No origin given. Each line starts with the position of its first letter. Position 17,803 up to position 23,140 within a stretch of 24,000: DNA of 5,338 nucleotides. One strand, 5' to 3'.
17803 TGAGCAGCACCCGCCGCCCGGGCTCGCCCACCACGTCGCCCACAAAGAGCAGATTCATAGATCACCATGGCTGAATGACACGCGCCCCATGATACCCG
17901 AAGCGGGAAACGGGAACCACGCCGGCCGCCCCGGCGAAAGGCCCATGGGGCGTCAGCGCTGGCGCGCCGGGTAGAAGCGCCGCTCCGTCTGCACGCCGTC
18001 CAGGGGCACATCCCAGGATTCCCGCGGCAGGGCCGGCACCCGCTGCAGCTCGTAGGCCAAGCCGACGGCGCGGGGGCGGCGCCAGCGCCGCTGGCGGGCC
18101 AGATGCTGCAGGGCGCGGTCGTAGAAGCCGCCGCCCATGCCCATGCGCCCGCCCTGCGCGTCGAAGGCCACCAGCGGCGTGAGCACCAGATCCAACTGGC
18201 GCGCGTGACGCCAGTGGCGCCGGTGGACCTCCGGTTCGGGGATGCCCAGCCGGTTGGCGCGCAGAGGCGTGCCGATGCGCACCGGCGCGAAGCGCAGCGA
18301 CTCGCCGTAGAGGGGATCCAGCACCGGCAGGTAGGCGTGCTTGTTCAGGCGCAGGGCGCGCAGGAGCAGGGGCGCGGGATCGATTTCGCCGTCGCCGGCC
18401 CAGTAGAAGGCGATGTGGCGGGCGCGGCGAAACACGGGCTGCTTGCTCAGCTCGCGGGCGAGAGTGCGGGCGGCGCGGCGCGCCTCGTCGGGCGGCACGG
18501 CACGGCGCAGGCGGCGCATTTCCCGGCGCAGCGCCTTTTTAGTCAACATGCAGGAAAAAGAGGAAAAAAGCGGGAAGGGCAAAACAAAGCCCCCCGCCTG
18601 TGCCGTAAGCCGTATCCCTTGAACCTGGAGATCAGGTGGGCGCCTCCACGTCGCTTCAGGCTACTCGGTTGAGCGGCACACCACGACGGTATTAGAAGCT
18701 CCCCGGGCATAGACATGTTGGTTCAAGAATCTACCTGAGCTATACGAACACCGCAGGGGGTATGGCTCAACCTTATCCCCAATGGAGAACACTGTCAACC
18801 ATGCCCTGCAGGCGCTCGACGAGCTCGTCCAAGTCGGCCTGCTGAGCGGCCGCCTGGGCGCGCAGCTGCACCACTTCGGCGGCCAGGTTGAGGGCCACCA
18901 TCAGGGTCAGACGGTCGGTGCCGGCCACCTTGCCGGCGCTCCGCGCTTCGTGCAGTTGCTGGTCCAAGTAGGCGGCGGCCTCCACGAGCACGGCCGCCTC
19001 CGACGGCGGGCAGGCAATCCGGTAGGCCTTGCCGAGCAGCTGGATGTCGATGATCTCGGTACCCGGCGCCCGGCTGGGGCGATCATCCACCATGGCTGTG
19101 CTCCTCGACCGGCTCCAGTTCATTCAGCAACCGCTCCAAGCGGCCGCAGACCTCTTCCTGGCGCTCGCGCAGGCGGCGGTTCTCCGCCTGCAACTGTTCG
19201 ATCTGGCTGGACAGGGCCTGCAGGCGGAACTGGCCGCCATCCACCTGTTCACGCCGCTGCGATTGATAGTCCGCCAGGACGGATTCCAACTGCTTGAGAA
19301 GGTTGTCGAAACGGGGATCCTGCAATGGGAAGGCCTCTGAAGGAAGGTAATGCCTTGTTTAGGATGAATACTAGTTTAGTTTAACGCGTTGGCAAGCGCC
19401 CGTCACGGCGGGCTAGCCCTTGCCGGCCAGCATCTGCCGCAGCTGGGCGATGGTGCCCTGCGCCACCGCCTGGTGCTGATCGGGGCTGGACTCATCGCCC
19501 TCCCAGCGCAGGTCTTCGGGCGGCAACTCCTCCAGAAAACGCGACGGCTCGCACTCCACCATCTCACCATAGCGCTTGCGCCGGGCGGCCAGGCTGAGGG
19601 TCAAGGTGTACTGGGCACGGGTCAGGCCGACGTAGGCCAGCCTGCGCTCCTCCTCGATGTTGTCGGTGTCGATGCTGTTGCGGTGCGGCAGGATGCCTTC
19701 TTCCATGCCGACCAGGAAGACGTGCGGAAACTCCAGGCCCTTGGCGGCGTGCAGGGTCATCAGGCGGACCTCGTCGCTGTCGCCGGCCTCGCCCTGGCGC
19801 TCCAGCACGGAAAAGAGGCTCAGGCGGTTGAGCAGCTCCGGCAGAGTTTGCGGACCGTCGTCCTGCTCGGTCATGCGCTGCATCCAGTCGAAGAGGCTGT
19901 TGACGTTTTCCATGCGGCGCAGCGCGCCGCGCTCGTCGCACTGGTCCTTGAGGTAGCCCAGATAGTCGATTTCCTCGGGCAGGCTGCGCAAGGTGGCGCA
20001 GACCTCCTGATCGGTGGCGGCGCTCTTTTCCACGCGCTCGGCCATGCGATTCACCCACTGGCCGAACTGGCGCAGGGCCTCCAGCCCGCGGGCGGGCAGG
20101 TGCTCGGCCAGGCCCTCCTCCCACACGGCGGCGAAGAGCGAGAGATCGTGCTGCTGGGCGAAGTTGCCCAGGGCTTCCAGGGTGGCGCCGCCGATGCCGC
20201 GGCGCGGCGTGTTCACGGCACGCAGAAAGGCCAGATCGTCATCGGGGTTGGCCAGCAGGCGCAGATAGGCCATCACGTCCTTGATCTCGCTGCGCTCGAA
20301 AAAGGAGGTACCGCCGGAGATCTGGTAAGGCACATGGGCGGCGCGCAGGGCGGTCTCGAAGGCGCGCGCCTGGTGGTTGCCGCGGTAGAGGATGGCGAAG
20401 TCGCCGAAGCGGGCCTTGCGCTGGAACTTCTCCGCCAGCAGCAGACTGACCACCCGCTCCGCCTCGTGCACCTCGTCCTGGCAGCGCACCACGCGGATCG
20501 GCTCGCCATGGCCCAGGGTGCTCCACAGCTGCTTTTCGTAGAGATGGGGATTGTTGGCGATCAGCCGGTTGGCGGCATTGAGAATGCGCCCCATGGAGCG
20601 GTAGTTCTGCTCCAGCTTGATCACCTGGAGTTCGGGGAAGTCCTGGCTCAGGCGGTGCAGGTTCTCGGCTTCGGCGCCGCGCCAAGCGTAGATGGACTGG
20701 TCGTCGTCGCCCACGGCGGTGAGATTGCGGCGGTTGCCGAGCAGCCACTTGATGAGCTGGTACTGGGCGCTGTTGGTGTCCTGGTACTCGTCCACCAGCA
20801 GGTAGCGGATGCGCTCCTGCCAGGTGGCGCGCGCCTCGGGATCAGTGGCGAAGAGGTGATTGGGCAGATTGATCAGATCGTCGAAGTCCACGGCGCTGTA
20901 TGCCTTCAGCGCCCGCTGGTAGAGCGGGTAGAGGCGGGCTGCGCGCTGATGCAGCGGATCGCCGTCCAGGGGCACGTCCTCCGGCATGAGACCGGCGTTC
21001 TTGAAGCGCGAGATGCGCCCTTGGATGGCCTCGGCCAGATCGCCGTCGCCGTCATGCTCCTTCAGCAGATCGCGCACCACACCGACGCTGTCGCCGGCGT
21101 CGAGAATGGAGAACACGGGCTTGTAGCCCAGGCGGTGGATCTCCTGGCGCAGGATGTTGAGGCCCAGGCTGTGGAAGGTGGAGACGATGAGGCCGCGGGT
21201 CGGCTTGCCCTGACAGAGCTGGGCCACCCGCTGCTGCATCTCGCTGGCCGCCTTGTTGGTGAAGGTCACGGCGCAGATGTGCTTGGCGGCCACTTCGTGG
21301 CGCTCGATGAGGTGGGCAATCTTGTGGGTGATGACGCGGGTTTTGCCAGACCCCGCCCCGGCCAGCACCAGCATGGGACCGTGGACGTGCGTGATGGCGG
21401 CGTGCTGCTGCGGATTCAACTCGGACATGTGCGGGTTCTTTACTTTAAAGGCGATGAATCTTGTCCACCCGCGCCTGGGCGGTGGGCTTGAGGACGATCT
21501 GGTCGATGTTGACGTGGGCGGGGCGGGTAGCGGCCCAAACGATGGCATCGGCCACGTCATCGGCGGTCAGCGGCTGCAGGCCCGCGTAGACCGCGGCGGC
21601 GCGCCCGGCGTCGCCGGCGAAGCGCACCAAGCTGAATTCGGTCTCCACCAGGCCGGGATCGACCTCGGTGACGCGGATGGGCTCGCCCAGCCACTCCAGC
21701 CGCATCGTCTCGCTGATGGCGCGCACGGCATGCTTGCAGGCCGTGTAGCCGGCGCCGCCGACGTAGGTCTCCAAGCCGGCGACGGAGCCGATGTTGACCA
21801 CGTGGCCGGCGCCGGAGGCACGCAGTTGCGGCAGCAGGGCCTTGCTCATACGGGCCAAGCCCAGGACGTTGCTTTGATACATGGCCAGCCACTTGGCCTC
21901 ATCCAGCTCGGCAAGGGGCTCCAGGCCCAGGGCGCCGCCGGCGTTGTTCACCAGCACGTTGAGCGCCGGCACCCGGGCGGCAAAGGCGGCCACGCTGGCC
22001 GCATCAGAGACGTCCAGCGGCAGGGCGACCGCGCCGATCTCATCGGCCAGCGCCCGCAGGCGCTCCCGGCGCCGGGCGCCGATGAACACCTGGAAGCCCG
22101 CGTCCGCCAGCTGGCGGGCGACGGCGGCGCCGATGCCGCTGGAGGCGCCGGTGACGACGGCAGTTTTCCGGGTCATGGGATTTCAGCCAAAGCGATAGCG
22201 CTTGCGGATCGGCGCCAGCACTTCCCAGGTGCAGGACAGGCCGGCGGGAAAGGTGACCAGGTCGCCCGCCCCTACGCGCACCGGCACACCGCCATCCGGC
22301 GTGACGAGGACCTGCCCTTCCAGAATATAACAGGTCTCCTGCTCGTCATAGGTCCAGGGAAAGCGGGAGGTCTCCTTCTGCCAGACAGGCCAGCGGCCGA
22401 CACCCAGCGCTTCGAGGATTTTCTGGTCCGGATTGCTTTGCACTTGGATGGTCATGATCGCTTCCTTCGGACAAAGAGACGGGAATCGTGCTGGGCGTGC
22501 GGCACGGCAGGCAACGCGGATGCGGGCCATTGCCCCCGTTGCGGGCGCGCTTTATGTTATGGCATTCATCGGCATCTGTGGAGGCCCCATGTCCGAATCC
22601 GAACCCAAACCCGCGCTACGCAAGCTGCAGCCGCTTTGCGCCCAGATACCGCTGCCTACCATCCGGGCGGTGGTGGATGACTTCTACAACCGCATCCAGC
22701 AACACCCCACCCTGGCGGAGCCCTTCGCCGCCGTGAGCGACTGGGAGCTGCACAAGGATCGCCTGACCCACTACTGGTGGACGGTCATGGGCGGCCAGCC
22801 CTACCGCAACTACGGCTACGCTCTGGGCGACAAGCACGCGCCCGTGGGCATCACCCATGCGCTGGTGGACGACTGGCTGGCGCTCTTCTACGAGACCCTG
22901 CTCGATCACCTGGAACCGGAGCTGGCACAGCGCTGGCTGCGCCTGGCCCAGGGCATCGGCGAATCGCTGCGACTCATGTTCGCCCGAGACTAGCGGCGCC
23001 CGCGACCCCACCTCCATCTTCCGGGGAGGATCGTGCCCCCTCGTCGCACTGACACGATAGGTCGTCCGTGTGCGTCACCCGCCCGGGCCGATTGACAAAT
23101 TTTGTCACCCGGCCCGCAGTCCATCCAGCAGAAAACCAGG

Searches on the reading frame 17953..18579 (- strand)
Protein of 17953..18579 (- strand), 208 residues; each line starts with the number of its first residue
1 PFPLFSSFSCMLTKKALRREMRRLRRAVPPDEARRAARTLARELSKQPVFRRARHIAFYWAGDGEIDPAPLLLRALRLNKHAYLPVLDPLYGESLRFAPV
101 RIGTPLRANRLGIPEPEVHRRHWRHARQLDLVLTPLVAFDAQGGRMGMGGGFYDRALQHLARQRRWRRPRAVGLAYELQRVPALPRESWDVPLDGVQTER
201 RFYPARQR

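Call 98: search_protein_families(library=pfam, proteins=[window:17953-18579:-], max_evalue=0.00001)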
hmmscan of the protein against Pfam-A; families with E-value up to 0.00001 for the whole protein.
window:17953-18579:- (208 aa): 1 family
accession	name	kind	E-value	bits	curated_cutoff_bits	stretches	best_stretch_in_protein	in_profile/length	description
PF01812.26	5-FTHF_cyc-lig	-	5.7e-41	140.9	27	1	14-199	1-186/186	5-formyltetrahydrofolate cyclo-ligase family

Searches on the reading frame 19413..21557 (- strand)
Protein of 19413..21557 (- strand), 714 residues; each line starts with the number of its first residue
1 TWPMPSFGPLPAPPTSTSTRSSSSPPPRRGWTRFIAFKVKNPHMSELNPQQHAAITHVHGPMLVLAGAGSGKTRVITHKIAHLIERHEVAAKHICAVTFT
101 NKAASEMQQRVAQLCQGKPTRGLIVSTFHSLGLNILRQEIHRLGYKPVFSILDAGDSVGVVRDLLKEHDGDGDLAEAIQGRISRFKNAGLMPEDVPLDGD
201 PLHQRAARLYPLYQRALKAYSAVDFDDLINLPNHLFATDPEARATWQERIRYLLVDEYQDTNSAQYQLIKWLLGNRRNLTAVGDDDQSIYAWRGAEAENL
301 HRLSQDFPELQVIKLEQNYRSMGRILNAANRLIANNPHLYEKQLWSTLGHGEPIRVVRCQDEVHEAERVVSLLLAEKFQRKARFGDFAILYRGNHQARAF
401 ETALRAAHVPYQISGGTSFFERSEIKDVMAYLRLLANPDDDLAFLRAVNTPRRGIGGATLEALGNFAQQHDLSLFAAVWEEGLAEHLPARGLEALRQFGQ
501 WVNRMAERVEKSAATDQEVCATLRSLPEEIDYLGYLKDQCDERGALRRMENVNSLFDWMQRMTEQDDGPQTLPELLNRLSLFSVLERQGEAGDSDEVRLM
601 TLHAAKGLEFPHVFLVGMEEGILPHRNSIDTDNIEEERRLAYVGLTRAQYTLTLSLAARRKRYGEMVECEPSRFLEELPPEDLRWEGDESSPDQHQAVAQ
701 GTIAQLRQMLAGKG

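Call 98: search_protein_families(library=pfam, proteins=[window:19413-21557:-], max_evalue=0.00001)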
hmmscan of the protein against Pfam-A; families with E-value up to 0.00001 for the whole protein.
window:19413-21557:- (714 aa): 5 families
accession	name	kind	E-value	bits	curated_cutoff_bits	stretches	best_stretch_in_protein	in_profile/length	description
PF00580.27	UvrD-helicase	-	3e-87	293.2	23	1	47-308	1-271/271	UvrD/REP helicase N-terminal domain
PF13361.12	UvrD_C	-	2.3e-74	251.3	25.6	1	313-657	1-348/350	UvrD-like helicase C-terminal domain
PF13245.12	AAA_19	-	6.6e-27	94.8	25.1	1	52-291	2-132/134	AAA domain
PF13538.12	UvrD_C_2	-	3.6e-08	33.6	27.4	1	597-654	2-51/52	UvrD-like helicase C-terminal domain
PF01443.25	Viral_helicase1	-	2.9e-06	27.7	21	0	593-653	173-225/228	Viral superfamily 1 RNA helicase core domain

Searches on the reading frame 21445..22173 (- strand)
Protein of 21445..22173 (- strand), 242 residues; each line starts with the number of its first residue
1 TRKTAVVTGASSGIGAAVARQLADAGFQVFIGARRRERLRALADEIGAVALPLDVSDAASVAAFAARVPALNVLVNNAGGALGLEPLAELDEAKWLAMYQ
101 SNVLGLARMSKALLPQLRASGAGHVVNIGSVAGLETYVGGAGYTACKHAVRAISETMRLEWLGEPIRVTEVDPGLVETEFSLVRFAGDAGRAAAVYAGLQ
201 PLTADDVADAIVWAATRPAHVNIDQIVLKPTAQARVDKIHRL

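Call 98: search_protein_families(library=pfam, proteins=[window:21445-22173:-], max_evalue=0.00001)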
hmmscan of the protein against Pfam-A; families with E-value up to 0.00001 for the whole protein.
window:21445-22173:- (242 aa): 5 families
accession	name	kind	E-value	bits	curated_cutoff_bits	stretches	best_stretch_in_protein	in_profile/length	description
PF00106.31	adh_short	-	5e-46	157.1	26.6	1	3-180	1-186/195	short chain dehydrogenase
PF13561.12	adh_short_C2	-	5.6e-31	108.4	27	1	9-215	1-217/236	Enoyl-(Acyl carrier protein) reductase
PF08659.16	KR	-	1.9e-09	38.2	22.6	1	4-158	2-164/180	KR domain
PF13460.12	NAD_binding_10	-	2.1e-06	28.2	27.2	1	9-81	1-72/184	NAD(P)H-binding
PF01370.27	Epimerase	-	3.1e-06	27.2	20.9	0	6-131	2-116/240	NAD dependent epimerase/dehydratase family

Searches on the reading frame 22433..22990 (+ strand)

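Call 98: search_protein_families(library=pfam, proteins=[window:22433-22990:+], max_evalue=0.00001)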
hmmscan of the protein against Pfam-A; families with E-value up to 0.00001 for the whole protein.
window:22433-22990:+ (186 aa): 2 families
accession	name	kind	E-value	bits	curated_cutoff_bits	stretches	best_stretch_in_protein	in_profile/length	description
PF01152.27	Bac_globin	-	9.9e-10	39.1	21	1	75-160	10-99/121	Bacterial-like globin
PF11563.14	Protoglobin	-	3e-07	31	25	1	61-161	21-120/158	Protoglobin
